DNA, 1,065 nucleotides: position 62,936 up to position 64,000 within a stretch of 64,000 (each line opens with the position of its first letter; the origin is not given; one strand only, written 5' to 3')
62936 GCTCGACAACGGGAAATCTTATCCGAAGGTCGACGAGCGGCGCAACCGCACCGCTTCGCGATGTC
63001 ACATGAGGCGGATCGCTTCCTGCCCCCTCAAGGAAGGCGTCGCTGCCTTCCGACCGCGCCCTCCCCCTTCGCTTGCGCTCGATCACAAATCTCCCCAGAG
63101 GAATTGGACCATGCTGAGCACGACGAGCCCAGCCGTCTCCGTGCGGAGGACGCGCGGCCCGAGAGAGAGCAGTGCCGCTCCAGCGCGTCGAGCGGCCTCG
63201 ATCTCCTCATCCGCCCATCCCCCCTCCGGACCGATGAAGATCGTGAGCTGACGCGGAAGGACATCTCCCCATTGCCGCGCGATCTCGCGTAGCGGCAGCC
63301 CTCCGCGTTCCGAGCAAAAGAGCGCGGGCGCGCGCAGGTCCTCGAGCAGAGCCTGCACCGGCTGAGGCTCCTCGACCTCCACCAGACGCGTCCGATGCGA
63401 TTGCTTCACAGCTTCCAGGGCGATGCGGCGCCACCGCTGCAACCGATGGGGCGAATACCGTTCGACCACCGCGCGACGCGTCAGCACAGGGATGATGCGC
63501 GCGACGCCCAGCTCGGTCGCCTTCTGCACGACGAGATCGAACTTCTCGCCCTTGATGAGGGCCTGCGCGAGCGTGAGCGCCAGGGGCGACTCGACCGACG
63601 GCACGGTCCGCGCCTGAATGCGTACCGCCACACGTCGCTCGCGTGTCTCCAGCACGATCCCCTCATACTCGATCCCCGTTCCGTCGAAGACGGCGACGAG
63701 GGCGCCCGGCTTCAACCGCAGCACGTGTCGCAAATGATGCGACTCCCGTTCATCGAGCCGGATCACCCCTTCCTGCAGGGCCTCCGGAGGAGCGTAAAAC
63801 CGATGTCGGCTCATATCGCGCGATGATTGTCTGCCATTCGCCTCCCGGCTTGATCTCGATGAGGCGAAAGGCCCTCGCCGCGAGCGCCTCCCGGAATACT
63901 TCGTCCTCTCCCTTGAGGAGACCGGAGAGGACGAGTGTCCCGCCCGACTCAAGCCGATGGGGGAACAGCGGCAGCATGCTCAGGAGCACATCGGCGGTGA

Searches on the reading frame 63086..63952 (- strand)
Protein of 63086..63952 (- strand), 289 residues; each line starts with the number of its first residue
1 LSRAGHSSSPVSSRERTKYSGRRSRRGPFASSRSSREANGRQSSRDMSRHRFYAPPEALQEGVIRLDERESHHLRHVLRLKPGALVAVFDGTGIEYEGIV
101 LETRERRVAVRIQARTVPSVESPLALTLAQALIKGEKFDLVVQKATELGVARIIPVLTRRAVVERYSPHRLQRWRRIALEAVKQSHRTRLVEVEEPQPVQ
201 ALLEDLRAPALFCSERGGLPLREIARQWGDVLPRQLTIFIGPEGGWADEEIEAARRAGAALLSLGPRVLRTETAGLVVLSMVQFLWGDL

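Call 46: search_protein_families(library=pfam, proteins=[window:63086-63952:-], max_evalue=0.001)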
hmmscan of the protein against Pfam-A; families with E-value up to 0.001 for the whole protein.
window:63086-63952:- (289 aa): 2 families
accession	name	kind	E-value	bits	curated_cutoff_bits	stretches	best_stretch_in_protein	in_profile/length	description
PF04452.19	Methyltrans_RNA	-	4.7e-48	163.3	23.9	1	121-283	2-165/165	RNA methyltransferase domain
PF20260.4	PUA_4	-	5.4e-11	42.9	23.9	1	66-112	1-47/48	RNA methyltransferase PUA domain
